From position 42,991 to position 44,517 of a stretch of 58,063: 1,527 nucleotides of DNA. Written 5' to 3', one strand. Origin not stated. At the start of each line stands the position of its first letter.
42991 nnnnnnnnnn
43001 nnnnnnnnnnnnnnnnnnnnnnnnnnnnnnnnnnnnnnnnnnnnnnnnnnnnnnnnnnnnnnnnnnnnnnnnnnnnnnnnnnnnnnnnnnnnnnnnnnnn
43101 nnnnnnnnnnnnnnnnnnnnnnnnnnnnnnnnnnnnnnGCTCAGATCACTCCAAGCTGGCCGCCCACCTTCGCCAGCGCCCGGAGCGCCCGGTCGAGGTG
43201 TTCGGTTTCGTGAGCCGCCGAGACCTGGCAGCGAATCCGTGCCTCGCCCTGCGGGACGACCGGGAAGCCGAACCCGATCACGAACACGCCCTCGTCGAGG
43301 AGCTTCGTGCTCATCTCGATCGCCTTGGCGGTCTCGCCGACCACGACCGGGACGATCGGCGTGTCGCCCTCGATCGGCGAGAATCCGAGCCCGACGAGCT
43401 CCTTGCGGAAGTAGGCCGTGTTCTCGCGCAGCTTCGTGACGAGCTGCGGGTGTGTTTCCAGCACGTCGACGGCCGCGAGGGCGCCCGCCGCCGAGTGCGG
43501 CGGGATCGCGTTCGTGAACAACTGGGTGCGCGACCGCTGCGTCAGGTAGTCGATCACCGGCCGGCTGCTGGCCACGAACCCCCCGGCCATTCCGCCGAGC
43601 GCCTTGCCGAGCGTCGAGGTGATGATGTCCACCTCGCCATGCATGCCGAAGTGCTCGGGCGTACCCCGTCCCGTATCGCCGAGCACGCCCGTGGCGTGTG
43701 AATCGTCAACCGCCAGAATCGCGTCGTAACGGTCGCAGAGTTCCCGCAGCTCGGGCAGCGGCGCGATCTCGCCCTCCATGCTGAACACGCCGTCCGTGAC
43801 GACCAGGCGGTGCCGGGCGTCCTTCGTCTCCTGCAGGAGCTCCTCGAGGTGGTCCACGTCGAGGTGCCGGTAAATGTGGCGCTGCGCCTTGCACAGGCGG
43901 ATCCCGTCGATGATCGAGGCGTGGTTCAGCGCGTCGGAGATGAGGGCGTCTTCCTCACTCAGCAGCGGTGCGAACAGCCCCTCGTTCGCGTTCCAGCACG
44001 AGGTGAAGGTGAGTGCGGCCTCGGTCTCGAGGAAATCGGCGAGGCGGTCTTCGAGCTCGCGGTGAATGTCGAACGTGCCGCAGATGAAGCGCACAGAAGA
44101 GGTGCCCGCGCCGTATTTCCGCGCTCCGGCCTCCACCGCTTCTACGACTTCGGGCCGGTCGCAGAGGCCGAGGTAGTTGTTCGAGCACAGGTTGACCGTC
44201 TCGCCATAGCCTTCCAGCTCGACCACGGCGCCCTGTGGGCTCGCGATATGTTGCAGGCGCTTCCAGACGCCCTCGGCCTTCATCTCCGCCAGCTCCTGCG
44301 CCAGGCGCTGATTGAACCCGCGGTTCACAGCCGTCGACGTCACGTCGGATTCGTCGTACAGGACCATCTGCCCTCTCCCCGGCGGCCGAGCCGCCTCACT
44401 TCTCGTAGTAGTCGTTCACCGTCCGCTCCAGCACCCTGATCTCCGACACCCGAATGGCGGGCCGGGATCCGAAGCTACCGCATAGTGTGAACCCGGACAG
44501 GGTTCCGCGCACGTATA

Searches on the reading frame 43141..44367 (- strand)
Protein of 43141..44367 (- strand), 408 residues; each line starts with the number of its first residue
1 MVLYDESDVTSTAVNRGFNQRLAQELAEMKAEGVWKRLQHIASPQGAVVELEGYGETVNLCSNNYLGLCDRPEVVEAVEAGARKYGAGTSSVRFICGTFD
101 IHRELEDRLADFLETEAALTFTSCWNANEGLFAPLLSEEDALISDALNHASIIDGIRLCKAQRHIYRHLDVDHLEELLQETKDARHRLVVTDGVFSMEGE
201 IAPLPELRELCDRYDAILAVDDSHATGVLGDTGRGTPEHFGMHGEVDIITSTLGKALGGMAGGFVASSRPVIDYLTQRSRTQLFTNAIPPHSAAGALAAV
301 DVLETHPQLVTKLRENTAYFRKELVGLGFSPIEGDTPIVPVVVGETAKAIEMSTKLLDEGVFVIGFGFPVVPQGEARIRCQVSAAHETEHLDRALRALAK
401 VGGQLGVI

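Call 6: search_protein_families(library=pfam, proteins=[window:43141-44367:-], max_evalue=0.01)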
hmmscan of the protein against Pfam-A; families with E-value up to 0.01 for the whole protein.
window:43141-44367:- (408 aa): 6 families
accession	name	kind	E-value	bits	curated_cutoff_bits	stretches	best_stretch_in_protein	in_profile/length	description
PF00155.27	Aminotran_1_2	-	2.1e-61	208.6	19.7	1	57-398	3-361/361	Aminotransferase class I and II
PF00202.27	Aminotran_3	-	1.2e-05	24.7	30.5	1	204-371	213-379/403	Aminotransferase class-III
PF00464.25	SHMT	-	0.0008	18.6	27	1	174-271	158-248/399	Serine hydroxymethyltransferase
PF01041.23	DegT_DnrJ_EryC1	-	0.0011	18.7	19.8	1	102-228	26-152/360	DegT/DnrJ/EryC1/StrS aminotransferase family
PF00266.25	Aminotran_5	-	0.0011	18.5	21.5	1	98-225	41-179/371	Aminotransferase class-V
PF01212.27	Beta_elim_lyase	-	0.0012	18.7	27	1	103-276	35-220/288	Beta-eliminating lyase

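Call 22: search_protein_families(library=ncbifam, proteins=[window:43141-44367:-], max_evalue=0.00001)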
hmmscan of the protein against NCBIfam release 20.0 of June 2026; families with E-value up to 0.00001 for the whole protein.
window:43141-44367:- (408 aa): 18 families
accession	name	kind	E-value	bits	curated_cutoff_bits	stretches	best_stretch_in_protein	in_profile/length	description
NF005394.0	PRK06939.1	equivalog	4e-160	532.9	460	1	17-408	4-397/397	glycine C-acetyltransferase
TIGR01822.1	2am3keto_CoA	equivalog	1.1e-150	501.9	493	1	19-408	2-393/393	glycine C-acetyltransferase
TIGR01825.1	gly_Cac_T_rel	subfamily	3.7e-135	450.5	535.4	1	22-408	1-385/385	BioF/Kbl family PLP-dependent acyltransferase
TIGR00858.1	bioF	equivalog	5.5e-120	400.4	426.45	1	36-398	3-364/365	8-amino-7-oxononanoate synthase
NF047600.1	SerpalmtaseCFB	equivalog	6e-102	341.3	640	1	24-406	13-393/395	serine palmitoyltransferase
TIGR01821.1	5aminolev_synth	equivalog_domain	2.9e-89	299.7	338.55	1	18-406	3-398/402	5-aminolevulinate synthase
NF047599.1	SerpalmtaseBetaP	equivalog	1.7e-87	293.7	500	1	23-405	14-393/394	serine palmitoyltransferase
NF047603.1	SerpalmtaseAlphaP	equivalog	6.8e-68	229.2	670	1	39-408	32-399/399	serine palmitoyltransferase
NF005526.0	PRK07179.1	equivalog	4.4e-56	190.2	428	1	55-400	54-394/407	alpha-hydroxyketone-type quorum-sensing autoinducer synthase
NF005697.0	PRK07505.1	subfamily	1.3e-43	149.2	342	1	42-400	35-397/405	hypothetical protein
NF004608.1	PRK05937.1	equivalog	4.3e-37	127.8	399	1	58-324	5-279/366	8-amino-7-oxononanoate synthase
NF005102.0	PRK06541.1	equivalog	8.6e-09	34.4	574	1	205-335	245-373/460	aspartate aminotransferase family protein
NF000586.1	PRK00011.1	subfamily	3.1e-08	32.8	335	1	83-341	42-307/404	serine hydroxymethyltransferase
NF004755.0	PRK06082.1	equivalog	5.8e-07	28.3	467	1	206-326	253-367/459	aspartate aminotransferase family protein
TIGR00707.1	argD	subfamily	1.4e-06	27.4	410.05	1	200-365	189-350/381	acetylornithine/succinylornithine family transaminase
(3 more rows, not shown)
